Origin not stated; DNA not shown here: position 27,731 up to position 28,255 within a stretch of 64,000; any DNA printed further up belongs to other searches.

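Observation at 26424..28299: Duplicated, translationally coupled pairs of tiny membrane-protein genes flanking the ArsR-SRPBCC operon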

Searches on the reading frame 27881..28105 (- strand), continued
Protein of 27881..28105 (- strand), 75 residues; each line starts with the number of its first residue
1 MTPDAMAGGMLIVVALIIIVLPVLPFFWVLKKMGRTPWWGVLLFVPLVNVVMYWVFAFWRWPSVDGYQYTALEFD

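Call 40: find_homologous_proteins(query=A4, max_evalue=0.001)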
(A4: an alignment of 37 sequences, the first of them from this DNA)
Query A4 (37 sequences) (75 aa, profile of the alignment): 1630 proteins with E <= 0.001 among 8000 candidates; the best 120 are listed.
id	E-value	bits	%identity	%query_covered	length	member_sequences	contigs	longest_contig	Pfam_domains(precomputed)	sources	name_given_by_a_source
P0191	2.3e-26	110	48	53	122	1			-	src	-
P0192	8.5e-26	108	36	60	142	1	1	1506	-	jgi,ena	-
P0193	1.3e-24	104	42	73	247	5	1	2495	-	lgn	-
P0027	2.6e-22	97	38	67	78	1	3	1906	-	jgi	jgi:uncharacterized membrane protein YhaH (DUF805 family)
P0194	3.5e-22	96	42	77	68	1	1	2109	-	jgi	jgi:uncharacterized membrane protein YhaH (DUF805 family)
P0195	3.9e-22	96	47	65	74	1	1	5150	-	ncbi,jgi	ncbi:MAG TPA: hypothetical protein VGM59_13890 [Dongiaceae bacterium]|jgi:hypothetical protein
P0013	4.2e-22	96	44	64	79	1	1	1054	-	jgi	jgi:uncharacterized membrane protein YhaH (DUF805 family)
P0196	4.9e-22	96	47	48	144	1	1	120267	-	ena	-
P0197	5.0e-22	96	45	91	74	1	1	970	-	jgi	jgi:uncharacterized membrane protein YhaH (DUF805 family)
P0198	5.8e-22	96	40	87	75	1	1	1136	-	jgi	jgi:hypothetical protein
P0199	6.1e-22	96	44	76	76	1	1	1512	-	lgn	-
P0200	6.2e-22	96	35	84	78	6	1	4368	PF05656.21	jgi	jgi:uncharacterized membrane protein YhaH (DUF805 family)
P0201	6.6e-22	96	40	91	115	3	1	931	-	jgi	-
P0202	6.9e-22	96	42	80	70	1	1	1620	-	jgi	-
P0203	7.3e-22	95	44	67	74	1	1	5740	-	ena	-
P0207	1.4e-21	95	37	72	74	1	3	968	PF05656.21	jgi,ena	-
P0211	1.6e-21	94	50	64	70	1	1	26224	PF05656.21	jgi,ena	-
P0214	2.0e-21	94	43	65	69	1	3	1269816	PF05656.21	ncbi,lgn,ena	ncbi:MAG: hypothetical protein WBF58_18485 [Xanthobacteraceae bacterium]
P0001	2.9e-21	94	95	100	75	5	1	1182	-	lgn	-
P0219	3.1e-21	93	49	68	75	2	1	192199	-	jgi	jgi:uncharacterized membrane protein YhaH (DUF805 family)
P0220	3.3e-21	93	39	76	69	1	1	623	PF05656.21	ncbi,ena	-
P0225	3.9e-21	93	45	80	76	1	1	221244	-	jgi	jgi:uncharacterized membrane protein YhaH (DUF805 family)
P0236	5.0e-21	93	48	59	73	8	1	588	PF05656.21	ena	-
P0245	6.3e-21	92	57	56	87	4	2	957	PF05656.21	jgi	jgi:uncharacterized membrane protein YhaH (DUF805 family)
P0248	7.1e-21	92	37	79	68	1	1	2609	PF05656.21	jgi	jgi:uncharacterized membrane protein YhaH (DUF805 family)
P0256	8.8e-21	92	42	57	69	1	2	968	PF05656.21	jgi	jgi:uncharacterized membrane protein YhaH (DUF805 family)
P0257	9.4e-21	92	43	72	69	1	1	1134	PF05656.21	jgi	-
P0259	9.9e-21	92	45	80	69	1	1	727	PF05656.21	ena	-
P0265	1.1e-20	92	41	97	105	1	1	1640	PF05656.21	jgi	jgi:uncharacterized membrane protein YhaH (DUF805 family)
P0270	1.3e-20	91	38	77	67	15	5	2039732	-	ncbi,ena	-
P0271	1.4e-20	91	48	80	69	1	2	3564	PF05656.21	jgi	jgi:uncharacterized membrane protein YhaH (DUF805 family)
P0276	1.7e-20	91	54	52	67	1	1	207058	-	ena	-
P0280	1.8e-20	91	47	76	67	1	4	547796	-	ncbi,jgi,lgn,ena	jgi:uncharacterized membrane protein YhaH (DUF805 family)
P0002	2.1e-20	91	71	100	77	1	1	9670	-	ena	-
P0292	2.3e-20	91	48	56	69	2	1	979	PF05656.21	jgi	jgi:uncharacterized membrane protein YhaH (DUF805 family)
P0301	2.8e-20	90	42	84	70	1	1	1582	PF05656.21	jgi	jgi:uncharacterized membrane protein YhaH (DUF805 family)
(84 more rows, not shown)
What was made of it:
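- At least 1630 clusters at 90% identity also match (call 40).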

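Call 48: search_solved_structures(query=A4, max_evalue=1)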
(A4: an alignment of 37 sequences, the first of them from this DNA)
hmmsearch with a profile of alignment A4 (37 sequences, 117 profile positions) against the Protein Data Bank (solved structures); distinct sequences matched with E-value up to 1: 2.
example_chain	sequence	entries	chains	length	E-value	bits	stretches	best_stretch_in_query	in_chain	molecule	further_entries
8j8j_D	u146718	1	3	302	0.96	12.8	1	11-47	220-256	Decaprenyl-phosphate phosphoribosyltransferase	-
8j8k_A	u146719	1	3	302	0.96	12.8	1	11-47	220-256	Decaprenyl-phosphate phosphoribosyltransferase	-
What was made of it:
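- Tried and rejected: Solved structures: no sequence match better than E 0.96 (call 48).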

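Call 49: find_encoding_contigs(protein=P0214, flank=4000, max_places=3)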
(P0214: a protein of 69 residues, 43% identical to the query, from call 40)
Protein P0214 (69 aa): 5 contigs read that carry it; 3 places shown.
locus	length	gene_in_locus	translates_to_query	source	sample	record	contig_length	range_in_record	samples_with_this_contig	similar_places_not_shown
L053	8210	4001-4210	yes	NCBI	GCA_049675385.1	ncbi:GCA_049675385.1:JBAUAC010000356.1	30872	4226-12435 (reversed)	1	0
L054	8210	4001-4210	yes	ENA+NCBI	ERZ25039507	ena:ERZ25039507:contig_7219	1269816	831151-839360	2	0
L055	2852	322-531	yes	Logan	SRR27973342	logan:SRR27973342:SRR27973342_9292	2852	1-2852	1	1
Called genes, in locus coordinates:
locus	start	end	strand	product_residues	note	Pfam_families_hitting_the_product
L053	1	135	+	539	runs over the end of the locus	PF02653:BPD_transp_2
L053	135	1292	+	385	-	PF02653:BPD_transp_2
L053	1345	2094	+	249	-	PF02463:SMC_N, PF00005:ABC_tran, PF13604:AAA_30 (faint), PF13304:AAA_21 (faint), PF12399:BCA_ABC_TP_C (weak)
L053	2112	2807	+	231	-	PF00005:ABC_tran, PF13304:AAA_21 (faint)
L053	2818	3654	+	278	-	PF01774:UreD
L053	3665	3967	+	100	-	PF00547:Urease_gamma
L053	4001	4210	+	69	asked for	PF05656:DUF805 (weak)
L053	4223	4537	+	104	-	PF00699:Urease_beta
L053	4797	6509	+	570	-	PF00449:Urease_alpha, PF01979:Amidohydro_1, PF07969:Amidohydro_3 (weak)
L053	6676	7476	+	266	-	PF00561:Abhydrolase_1, PF00975:Thioesterase (faint), PF12146:Hydrolase_4, PF12697:Abhydrolase_6, PF00561:Abhydrolase_1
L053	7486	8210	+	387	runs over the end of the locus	PF00296:Bac_luciferase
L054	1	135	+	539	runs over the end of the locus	PF02653:BPD_transp_2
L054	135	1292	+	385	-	PF02653:BPD_transp_2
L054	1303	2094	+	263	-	PF02463:SMC_N, PF00005:ABC_tran, PF13604:AAA_30 (faint), PF13304:AAA_21 (faint), PF12399:BCA_ABC_TP_C (weak)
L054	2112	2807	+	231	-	PF00005:ABC_tran, PF13304:AAA_21 (faint)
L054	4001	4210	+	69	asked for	PF05656:DUF805 (weak)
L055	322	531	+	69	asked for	PF05656:DUF805 (weak)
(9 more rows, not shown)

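Call 50: find_encoding_contigs(protein=P0270, flank=4000, max_places=3)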
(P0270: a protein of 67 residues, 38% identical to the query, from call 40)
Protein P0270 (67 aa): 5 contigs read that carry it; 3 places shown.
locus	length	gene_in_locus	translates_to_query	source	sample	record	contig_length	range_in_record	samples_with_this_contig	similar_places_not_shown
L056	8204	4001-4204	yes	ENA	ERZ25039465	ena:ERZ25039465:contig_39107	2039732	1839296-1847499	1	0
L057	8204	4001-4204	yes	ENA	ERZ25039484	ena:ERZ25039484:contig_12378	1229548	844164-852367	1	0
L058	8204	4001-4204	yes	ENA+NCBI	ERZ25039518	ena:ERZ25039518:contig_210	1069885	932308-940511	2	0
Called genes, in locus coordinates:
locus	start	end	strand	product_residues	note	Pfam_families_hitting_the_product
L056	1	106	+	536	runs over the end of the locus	PF02653:BPD_transp_2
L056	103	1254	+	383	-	PF02653:BPD_transp_2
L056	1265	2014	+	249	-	PF02463:SMC_N (weak), PF00005:ABC_tran, PF13604:AAA_30 (faint), PF13304:AAA_21 (faint), PF12399:BCA_ABC_TP_C (weak)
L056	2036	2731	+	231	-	PF00005:ABC_tran, PF13304:AAA_21 (faint)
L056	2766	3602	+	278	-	PF01774:UreD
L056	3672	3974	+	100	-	PF00547:Urease_gamma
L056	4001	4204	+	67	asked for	-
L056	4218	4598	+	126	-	PF00699:Urease_beta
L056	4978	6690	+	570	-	PF00449:Urease_alpha, PF01979:Amidohydro_1, PF07969:Amidohydro_3 (weak)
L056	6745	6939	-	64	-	-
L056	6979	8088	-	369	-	PF01734:Patatin, PF12536:DUF3734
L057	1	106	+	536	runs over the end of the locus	PF02653:BPD_transp_2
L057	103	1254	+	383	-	PF02653:BPD_transp_2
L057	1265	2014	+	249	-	PF02463:SMC_N (weak), PF00005:ABC_tran, PF13604:AAA_30 (faint), PF13304:AAA_21 (faint), PF12399:BCA_ABC_TP_C (weak)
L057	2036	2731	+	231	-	PF00005:ABC_tran, PF13304:AAA_21 (faint)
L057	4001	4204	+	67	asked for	-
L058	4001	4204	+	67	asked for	-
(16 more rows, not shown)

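Call 51: find_encoding_contigs(protein=P0280, flank=4000, max_places=3)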
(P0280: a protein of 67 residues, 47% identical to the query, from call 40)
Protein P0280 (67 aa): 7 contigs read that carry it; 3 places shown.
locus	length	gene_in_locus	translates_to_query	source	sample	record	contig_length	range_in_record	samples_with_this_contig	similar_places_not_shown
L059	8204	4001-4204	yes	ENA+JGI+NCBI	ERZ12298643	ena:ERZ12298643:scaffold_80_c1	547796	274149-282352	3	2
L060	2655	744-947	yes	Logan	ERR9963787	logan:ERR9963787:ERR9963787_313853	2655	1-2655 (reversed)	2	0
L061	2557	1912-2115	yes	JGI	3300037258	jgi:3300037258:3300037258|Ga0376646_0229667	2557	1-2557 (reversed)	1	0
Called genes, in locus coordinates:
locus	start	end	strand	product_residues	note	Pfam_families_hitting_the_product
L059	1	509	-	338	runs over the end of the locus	PF00941:FAD_binding_5, PF03450:CO_deh_flav_C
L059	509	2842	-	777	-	PF01315:Ald_Xan_dh_C, PF02738:MoCoBD_1, PF20256:MoCoBD_2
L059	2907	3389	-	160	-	PF00111:Fer2, PF13085:Fer2_3 (faint), PF01799:Fer2_2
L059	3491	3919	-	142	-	PF13279:4HBT_2, PF03061:4HBT (weak)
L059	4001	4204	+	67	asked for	-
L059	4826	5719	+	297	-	PF00561:Abhydrolase_1, PF00975:Thioesterase (weak), PF12146:Hydrolase_4, PF12697:Abhydrolase_6, PF00561:Abhydrolase_1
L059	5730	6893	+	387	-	PF00296:Bac_luciferase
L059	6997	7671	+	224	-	-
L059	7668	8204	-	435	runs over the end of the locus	PF00296:Bac_luciferase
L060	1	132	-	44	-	?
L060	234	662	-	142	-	PF13279:4HBT_2, PF03061:4HBT (weak)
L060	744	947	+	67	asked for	-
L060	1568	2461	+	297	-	PF00561:Abhydrolase_1, PF00975:Thioesterase (weak), PF12146:Hydrolase_4, PF12697:Abhydrolase_6, PF00561:Abhydrolase_1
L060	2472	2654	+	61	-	?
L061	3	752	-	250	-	?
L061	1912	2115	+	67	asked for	-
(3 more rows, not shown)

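Call 69: predict_structure(alignment_id=A7)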
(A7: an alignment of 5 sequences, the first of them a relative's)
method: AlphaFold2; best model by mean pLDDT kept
length: 142 residues; sequences in the alignment: 5
mean_pLDDT: 60.0   pTM: 0.31
mean pLDDT of the five models: 60.0, 57.9, 55.8, 54.8, 54.5
residues with pLDDT >= 90: 0; 70-90: 5; 50-70: 130; < 50: 7
segments of 3 or more residues with pLDDT < 50: none
pLDDT, mean of each block of 10 residues (from residue 1): 64 67 60 60 62 54 52 59 68 65 63 52 56 61 52
secondary structure, 60 per line:
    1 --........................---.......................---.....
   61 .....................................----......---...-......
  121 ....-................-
elements in order: H3-26 H30-52 H56-97 H102-107 H115-124 H126-141
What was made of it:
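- On A-B paired mini-DUF805 module (defined here): No multimer prediction was available, and the fusion model was of low confidence (call 69).
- The AlphaFold2 model of a natural fusion was poor (pLDDT 60, pTM 0.31, call 69), so it says nothing either way.
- Tried and rejected: It is unusable, so no fold search was run on it (call 69).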

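Call 70: find_encoding_contigs(protein=P0004, flank=6000, max_places=4)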
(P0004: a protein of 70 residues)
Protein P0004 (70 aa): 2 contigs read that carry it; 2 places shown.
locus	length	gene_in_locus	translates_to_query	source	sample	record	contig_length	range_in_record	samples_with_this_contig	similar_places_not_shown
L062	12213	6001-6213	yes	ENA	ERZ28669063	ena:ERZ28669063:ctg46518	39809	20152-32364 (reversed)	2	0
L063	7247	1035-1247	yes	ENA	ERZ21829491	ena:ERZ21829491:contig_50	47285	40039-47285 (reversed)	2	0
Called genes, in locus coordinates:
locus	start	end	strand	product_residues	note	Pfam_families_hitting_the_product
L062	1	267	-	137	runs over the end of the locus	PF12762:DDE_Tnp_IS1595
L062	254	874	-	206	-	PF12760:Zn_ribbon_IS1595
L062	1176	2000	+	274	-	PF07963:N_methyl (weak)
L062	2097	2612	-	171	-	-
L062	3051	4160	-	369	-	PF00165:HTH_AraC (faint), PF12833:HTH_18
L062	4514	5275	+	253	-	PF06750:A24_N_bact, PF01478:Peptidase_A24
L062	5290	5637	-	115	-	PF12973:Cupin_7, PF07883:Cupin_2 (weak)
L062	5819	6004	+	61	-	-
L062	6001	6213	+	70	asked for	-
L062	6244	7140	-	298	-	PF01963:TraB_PrgY_gumN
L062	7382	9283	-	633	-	PF13380:CoA_binding_2, PF13607:Succ_CoA_lig, PF13549:ATP-grasp_5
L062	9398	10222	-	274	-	PF00106:adh_short, PF13561:adh_short_C2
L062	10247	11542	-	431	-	PF00890:FAD_binding_2 (faint), PF01266:DAO, PF07992:Pyr_redox_2 (faint)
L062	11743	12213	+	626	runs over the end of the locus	PF00440:TetR_N, PF13977:TetR_C_6, PF00355:Rieske, PF00848:Ring_hydroxyl_A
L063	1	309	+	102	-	?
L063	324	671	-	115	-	PF12973:Cupin_7, PF07883:Cupin_2 (weak)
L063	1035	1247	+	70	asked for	-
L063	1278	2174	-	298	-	PF01963:TraB_PrgY_gumN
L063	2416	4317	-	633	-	PF13380:CoA_binding_2, PF13607:Succ_CoA_lig, PF13549:ATP-grasp_5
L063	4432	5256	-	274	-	PF00106:adh_short, PF13561:adh_short_C2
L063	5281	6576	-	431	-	PF00890:FAD_binding_2 (faint), PF01266:DAO, PF07992:Pyr_redox_2 (faint), PF13450:NAD_binding_8 (weak)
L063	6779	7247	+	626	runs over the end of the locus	PF00440:TetR_N, PF13977:TetR_C_6, PF00355:Rieske, PF00848:Ring_hydroxyl_A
